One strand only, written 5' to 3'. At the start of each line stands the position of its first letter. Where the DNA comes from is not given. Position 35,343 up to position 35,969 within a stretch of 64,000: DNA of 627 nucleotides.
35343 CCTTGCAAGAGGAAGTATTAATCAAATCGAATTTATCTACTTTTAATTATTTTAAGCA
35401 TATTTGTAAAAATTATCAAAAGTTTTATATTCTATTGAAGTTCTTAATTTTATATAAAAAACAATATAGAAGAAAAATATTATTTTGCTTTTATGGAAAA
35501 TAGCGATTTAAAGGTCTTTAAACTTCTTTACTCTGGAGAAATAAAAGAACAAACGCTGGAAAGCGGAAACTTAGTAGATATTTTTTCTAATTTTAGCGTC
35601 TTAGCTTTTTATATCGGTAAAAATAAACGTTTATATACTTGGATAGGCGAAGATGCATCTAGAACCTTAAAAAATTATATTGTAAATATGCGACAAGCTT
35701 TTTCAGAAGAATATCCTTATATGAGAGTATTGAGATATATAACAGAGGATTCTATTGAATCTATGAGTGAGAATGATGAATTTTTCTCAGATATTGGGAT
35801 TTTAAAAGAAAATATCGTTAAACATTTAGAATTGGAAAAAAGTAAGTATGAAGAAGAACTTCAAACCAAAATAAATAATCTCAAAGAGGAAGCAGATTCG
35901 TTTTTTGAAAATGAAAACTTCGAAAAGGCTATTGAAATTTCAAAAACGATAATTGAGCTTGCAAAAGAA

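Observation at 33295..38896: Co-directional block of a Roadblock-Rab fusion, an orphan protein, a gelsolin-like/coiled-coil protein and an 826-aa repeat protein: candidate GTPase-regulated cytoskeletal or membrane module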

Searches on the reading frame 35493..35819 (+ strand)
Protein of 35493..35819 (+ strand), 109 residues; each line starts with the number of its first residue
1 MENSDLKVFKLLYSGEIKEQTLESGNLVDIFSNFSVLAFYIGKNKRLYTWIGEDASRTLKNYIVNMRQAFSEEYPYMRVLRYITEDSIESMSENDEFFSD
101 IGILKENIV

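Call 42: search_protein_representatives(alignment_id=A4)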
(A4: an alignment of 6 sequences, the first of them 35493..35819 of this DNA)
Query: 6 sequences, 109 profile positions. Proteins with E-value up to 0.001 (for the whole library): 79; up to 1e-10: 49; up to 1e-30: 5. The best 79 are listed.
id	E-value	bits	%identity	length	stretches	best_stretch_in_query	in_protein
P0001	4.3e-56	203.7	-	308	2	1-109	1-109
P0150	1.1e-33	131.6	-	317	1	1-106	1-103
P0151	1.7e-33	131.0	-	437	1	3-109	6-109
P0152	7.8e-33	128.9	-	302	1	3-108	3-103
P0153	8.7e-33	128.7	-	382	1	1-108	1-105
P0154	1.5e-29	118.3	-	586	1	1-108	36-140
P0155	2.1e-27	111.4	-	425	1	3-109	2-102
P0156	2.8e-25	104.5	-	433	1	1-108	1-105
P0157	1.1e-22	96.2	-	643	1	1-102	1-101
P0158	5.7e-22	93.9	-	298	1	3-108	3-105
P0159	3.4e-21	91.4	-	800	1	1-108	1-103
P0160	5.6e-21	90.7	-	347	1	4-108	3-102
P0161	7.2e-21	90.4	-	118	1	1-105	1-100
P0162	9.5e-21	90.0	-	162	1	1-108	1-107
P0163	1.2e-20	89.7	-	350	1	3-107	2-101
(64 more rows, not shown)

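Call 46: search_solved_structures(query=A6, max_evalue=10, show_alignments=4)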
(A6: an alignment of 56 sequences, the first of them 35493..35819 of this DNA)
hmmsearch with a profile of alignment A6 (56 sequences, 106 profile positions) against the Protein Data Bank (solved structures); distinct sequences matched with E-value up to 10: 19.
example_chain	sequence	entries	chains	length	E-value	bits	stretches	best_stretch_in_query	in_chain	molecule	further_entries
9jus_v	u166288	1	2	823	4e-09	39.4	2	27-98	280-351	villin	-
7c2f_B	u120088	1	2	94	9.4e-08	35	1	6-100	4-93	Gelsolin-like domain-containing protein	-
3fg6_A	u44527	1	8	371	2.1e-06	30.7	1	44-92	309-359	Adseverin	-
9jvt_v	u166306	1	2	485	7.8e-05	25.6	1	41-103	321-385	Villin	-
7whg_G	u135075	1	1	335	0.00078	22.4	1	40-96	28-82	Lokiarchaeota gelsolin (2DGel)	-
3fg7_A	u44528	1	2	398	0.00081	22.3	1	45-92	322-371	Villin-1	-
9jw0_A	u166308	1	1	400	0.0036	20.3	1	25-98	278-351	Villin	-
5a1k_A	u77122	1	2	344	0.0038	20.2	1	41-76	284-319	ADSEVERIN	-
2mq8_A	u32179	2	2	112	0.0038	20.2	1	51-86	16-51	De novo designed protein LFR1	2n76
1nph_A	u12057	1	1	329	0.1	15.6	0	71-97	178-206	Gelsolin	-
7whf_G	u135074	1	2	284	0.18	14.8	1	43-98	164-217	Heimdallarchaeota Gelsolin domain-containing protein 2DGel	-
5a1m_A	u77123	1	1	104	0.31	14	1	41-83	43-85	ADSEVERIN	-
5z1g_B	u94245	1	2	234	0.38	13.8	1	10-64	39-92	Ribosome biogenesis protein BRX1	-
10zy_b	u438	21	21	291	0.4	13.7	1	10-64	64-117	Ribosome biogenesis protein BRX1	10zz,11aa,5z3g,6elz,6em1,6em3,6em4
6c0f_b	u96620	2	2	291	0.42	13.6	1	10-64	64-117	Ribosome biogenesis protein BRX1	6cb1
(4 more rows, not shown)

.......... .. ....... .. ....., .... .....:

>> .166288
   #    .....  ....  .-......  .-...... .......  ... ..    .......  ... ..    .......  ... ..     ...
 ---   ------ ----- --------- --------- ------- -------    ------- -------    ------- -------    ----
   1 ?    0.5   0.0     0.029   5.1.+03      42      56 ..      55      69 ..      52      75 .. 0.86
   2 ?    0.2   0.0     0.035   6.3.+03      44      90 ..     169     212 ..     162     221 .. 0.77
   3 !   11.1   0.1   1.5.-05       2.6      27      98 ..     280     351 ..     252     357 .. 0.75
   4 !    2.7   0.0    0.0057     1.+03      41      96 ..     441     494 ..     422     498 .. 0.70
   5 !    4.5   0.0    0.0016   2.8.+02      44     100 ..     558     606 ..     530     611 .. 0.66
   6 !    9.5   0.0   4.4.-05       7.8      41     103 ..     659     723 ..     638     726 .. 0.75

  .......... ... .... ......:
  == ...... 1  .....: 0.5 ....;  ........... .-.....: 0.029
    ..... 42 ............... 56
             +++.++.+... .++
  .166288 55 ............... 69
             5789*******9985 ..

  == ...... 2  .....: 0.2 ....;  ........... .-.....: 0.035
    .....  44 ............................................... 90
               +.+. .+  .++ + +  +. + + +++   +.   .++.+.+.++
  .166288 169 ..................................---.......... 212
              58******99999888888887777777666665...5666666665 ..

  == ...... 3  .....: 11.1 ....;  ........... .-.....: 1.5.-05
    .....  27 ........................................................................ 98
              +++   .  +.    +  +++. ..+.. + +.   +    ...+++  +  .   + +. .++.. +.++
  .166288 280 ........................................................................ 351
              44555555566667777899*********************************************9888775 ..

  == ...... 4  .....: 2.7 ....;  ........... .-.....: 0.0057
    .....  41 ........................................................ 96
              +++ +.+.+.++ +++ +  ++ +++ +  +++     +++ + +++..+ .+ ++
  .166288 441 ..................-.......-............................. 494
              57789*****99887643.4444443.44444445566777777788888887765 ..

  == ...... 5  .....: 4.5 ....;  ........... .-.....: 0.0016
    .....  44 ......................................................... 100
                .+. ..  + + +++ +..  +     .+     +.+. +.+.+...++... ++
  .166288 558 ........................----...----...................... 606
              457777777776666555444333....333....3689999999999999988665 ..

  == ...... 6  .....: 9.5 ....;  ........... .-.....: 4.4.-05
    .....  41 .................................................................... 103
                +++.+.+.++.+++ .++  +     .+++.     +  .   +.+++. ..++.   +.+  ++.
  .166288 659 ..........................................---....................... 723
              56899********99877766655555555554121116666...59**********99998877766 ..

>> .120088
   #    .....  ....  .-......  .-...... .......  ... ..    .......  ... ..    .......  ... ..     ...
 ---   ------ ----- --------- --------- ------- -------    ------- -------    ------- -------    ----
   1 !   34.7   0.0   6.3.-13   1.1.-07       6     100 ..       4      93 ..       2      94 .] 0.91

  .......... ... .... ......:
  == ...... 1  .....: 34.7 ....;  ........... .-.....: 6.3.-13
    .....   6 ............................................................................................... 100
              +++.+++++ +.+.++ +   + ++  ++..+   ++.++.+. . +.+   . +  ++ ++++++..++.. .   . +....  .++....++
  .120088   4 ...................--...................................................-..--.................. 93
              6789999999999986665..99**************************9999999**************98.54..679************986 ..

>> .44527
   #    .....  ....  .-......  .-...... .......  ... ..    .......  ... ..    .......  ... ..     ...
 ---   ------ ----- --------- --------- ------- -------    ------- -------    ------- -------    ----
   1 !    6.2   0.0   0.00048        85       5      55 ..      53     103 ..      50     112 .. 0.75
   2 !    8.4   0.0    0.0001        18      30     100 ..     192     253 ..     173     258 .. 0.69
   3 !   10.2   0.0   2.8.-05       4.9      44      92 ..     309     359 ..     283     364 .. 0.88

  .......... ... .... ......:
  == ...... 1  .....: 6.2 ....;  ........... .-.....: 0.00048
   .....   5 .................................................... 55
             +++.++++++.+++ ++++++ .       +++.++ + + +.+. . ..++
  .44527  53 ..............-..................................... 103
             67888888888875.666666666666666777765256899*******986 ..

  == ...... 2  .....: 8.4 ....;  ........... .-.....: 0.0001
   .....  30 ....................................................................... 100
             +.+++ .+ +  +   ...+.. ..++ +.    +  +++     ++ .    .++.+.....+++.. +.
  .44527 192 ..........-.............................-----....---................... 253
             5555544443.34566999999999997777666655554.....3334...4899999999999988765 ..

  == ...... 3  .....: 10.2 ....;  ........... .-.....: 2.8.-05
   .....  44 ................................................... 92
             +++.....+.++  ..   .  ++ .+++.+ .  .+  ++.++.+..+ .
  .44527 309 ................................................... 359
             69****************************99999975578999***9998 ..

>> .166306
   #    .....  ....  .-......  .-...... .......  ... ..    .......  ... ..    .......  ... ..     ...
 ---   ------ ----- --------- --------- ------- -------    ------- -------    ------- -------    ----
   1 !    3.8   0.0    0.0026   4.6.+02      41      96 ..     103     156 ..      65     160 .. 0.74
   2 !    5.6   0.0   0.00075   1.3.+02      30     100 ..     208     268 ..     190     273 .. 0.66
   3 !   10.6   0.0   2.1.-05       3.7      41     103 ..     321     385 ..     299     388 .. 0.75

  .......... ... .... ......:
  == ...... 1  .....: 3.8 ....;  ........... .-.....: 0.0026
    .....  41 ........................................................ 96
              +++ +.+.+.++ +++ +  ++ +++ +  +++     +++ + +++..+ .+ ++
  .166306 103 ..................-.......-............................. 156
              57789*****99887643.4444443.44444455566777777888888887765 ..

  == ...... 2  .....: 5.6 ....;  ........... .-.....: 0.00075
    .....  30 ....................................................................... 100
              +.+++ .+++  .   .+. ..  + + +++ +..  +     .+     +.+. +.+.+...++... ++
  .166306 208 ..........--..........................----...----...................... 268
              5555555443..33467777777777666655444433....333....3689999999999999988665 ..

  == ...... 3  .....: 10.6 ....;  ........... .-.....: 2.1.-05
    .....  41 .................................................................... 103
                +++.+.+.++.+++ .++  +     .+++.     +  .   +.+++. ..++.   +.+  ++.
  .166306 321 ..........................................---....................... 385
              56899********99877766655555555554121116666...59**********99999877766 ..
